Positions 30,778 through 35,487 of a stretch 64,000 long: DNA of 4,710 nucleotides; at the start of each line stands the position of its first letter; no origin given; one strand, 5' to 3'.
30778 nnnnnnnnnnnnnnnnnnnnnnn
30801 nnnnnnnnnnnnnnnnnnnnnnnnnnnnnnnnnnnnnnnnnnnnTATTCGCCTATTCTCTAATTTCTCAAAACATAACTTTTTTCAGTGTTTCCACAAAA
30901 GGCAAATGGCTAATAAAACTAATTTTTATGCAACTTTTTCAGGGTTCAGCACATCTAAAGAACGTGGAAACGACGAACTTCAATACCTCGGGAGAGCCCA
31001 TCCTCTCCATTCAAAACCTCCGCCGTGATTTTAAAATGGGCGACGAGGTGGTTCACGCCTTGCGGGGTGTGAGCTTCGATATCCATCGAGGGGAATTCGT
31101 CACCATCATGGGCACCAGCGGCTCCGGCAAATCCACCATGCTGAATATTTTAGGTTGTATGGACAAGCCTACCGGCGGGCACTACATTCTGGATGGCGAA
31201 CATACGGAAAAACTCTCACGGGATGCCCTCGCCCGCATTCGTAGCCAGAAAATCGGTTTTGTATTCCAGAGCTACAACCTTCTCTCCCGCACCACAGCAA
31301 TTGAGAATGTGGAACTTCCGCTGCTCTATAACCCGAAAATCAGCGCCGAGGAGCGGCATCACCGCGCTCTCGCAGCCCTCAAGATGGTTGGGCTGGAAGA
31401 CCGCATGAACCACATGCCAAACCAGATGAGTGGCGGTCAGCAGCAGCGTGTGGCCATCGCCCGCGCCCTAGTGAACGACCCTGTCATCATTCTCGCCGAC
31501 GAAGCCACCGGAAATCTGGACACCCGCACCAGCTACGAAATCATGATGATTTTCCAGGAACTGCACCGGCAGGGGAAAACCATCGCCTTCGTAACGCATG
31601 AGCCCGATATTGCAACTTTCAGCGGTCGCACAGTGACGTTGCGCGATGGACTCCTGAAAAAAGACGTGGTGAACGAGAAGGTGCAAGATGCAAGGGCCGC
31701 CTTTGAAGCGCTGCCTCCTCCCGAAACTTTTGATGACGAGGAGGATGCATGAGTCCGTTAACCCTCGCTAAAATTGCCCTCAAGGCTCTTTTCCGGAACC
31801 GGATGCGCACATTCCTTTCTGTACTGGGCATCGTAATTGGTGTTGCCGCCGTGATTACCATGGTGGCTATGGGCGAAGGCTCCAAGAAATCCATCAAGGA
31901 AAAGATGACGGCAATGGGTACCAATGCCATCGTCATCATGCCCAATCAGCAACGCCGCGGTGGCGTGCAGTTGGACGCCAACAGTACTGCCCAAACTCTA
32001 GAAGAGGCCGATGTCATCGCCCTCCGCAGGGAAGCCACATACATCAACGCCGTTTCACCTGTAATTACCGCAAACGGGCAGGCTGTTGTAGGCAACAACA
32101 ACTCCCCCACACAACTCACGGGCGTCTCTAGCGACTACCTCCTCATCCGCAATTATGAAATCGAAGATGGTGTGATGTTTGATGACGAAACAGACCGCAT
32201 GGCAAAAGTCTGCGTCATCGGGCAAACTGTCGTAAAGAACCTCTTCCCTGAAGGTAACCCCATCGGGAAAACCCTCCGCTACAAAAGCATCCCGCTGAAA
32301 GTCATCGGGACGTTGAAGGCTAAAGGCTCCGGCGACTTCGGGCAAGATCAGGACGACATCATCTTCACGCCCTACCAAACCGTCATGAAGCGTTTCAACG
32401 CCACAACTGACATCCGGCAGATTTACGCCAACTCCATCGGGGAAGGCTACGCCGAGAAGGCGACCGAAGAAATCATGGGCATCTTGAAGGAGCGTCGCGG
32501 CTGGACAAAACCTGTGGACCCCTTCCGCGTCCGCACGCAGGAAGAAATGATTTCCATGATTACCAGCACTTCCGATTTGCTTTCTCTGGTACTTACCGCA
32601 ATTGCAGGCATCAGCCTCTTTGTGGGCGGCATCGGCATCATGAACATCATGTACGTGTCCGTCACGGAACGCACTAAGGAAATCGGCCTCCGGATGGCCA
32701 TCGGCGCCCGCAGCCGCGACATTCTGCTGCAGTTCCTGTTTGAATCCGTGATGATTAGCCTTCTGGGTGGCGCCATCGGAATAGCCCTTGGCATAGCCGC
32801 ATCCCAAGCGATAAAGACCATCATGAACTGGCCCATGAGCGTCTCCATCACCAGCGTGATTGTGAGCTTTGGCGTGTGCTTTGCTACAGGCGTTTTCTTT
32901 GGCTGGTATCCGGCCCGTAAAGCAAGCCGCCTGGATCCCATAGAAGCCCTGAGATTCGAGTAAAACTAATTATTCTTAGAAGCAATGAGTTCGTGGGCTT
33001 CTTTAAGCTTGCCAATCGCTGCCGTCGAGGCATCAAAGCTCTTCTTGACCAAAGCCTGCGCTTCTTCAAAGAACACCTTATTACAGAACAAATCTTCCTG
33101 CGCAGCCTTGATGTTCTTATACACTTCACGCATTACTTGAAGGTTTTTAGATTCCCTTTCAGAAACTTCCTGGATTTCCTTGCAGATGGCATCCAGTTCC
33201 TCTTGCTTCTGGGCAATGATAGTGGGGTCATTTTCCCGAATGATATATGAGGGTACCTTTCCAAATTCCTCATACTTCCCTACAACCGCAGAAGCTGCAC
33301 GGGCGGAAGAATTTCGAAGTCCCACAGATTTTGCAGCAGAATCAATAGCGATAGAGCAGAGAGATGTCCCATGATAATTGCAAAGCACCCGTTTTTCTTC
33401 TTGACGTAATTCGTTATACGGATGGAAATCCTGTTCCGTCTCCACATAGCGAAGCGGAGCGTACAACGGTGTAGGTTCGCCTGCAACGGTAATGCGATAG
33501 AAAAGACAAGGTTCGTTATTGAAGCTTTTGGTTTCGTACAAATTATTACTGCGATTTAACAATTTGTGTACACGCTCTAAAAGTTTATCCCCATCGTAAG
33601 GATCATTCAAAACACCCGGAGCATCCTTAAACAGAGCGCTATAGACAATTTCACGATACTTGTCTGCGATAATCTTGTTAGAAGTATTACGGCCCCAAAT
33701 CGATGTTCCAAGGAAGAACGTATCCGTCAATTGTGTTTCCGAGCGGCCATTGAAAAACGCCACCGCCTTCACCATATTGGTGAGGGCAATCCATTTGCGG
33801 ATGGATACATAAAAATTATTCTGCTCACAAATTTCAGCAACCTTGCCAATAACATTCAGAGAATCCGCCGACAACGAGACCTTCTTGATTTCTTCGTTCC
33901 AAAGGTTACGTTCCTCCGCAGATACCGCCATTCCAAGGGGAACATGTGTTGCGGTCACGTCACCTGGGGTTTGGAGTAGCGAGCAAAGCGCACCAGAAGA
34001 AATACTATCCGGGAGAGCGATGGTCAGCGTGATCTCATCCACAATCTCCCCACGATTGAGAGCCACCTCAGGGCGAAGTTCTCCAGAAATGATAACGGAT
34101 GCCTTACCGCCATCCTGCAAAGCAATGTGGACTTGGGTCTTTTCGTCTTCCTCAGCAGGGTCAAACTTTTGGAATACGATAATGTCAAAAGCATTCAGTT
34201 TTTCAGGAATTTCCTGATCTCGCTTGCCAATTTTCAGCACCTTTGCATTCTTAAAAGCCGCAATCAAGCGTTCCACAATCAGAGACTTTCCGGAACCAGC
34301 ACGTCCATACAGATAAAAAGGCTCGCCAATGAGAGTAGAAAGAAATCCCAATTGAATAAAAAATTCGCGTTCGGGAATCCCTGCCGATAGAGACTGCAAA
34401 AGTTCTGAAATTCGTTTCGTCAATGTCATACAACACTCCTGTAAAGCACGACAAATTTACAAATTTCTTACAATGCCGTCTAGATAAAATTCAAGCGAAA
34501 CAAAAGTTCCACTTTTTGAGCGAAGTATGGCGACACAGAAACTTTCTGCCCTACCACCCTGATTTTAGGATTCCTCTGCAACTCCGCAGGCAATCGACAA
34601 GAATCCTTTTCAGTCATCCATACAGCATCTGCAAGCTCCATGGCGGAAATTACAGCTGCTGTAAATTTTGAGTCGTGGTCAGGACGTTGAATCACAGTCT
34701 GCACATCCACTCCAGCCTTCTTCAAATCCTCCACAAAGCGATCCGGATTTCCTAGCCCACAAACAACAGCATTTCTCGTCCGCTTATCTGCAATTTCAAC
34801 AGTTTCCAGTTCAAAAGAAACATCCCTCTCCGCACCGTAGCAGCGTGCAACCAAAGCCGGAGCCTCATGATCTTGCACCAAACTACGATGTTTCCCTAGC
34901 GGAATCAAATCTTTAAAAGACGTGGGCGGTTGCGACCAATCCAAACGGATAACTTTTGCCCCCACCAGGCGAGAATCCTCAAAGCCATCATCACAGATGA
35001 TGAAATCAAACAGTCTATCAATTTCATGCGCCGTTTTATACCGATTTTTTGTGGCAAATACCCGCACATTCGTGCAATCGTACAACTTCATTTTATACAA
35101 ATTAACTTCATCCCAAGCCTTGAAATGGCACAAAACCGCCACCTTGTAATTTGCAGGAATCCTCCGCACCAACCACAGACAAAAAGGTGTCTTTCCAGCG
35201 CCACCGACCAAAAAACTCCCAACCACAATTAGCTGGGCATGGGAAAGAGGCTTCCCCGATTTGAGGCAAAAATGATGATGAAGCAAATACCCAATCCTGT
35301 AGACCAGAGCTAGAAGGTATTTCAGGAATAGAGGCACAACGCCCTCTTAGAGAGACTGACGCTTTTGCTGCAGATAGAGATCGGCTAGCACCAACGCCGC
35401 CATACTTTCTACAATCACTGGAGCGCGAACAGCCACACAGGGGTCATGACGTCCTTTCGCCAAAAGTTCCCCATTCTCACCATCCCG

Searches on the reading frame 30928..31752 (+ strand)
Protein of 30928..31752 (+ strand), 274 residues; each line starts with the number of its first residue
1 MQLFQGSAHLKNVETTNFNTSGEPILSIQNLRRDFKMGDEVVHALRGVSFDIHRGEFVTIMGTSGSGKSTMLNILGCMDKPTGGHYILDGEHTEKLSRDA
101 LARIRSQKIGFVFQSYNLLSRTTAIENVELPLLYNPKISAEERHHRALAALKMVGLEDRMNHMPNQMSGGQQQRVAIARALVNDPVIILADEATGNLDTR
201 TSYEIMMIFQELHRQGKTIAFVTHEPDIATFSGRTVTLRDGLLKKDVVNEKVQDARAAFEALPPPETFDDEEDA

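Call 60: search_protein_families(library=pfam, proteins=[window:30928-31752:+], max_evalue=0.001)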
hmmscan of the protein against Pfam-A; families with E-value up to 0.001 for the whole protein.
window:30928-31752:+ (274 aa): 2 families
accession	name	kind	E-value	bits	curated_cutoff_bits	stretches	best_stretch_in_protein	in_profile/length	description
PF00005.33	ABC_tran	-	5.8e-33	114.8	25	1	45-194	1-136/137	ABC transporter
PF13555.12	AAA_29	-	0.00055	20.1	27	0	45-72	12-39/61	P-loop containing region of AAA domain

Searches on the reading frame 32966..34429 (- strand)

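Call 3: search_protein_families(library=pfam, proteins=[window:32966-34429:-], max_evalue=0.01)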
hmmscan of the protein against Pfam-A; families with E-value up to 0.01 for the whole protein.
window:32966-34429:- (487 aa): 2 families
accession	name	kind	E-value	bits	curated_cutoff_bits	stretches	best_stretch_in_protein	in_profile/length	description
PF17868.7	AAA_lid_8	-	1.2e-10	41.5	22.8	1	192-254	4-68/72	AAA lid domain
PF13401.12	AAA_22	-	0.0048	17.7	27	0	39-71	9-43/130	AAA domain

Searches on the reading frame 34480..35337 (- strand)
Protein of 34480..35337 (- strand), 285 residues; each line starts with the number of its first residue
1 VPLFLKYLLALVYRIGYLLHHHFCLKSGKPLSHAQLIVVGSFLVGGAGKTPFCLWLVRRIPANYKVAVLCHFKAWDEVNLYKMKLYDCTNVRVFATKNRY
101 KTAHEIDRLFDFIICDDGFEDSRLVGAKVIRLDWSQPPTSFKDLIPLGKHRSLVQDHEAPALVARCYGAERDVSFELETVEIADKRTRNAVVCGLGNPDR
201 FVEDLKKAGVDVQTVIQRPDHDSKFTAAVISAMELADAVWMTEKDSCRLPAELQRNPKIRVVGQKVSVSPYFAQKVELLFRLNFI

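Call 3: search_protein_families(library=pfam, proteins=[window:34480-35337:-], max_evalue=0.01)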
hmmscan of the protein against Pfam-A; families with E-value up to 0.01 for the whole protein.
window:34480-35337:- (285 aa): 1 family
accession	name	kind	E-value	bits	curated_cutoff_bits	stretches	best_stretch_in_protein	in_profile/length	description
PF02606.20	LpxK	-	3.2e-25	89.4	27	2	87-275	104-322/328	Tetraacyldisaccharide-1-P 4'-kinase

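Call 4: search_protein_families(library=ncbifam, proteins=[window:34480-35337:-], max_evalue=0.01)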
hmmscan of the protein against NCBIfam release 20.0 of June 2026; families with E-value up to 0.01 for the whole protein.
window:34480-35337:- (285 aa): 2 families
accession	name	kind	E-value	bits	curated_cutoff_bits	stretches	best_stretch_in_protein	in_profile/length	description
TIGR00682.1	lpxK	equivalog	3.9e-22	78.7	91.95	2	88-251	103-293/324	tetraacyldisaccharide 4'-kinase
NF001892.0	PRK00652.1-5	equivalog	3.6e-11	42.7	327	2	74-277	111-299/308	tetraacyldisaccharide 4'-kinase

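Call 50: search_solved_structures(query=window:34480-35337:-, max_evalue=0.01, show_alignments=1)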
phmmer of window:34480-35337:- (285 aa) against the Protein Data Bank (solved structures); distinct sequences matched with E-value up to 0.01: 2.
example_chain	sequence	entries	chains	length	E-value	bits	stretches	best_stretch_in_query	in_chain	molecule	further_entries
4ehx_A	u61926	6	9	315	0.00049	22.7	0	35-69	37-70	Tetraacyldisaccharide 4'-kinase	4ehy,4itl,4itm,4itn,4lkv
4ehw_A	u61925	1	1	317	0.00051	22.6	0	35-69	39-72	Tetraacyldisaccharide 4'-kinase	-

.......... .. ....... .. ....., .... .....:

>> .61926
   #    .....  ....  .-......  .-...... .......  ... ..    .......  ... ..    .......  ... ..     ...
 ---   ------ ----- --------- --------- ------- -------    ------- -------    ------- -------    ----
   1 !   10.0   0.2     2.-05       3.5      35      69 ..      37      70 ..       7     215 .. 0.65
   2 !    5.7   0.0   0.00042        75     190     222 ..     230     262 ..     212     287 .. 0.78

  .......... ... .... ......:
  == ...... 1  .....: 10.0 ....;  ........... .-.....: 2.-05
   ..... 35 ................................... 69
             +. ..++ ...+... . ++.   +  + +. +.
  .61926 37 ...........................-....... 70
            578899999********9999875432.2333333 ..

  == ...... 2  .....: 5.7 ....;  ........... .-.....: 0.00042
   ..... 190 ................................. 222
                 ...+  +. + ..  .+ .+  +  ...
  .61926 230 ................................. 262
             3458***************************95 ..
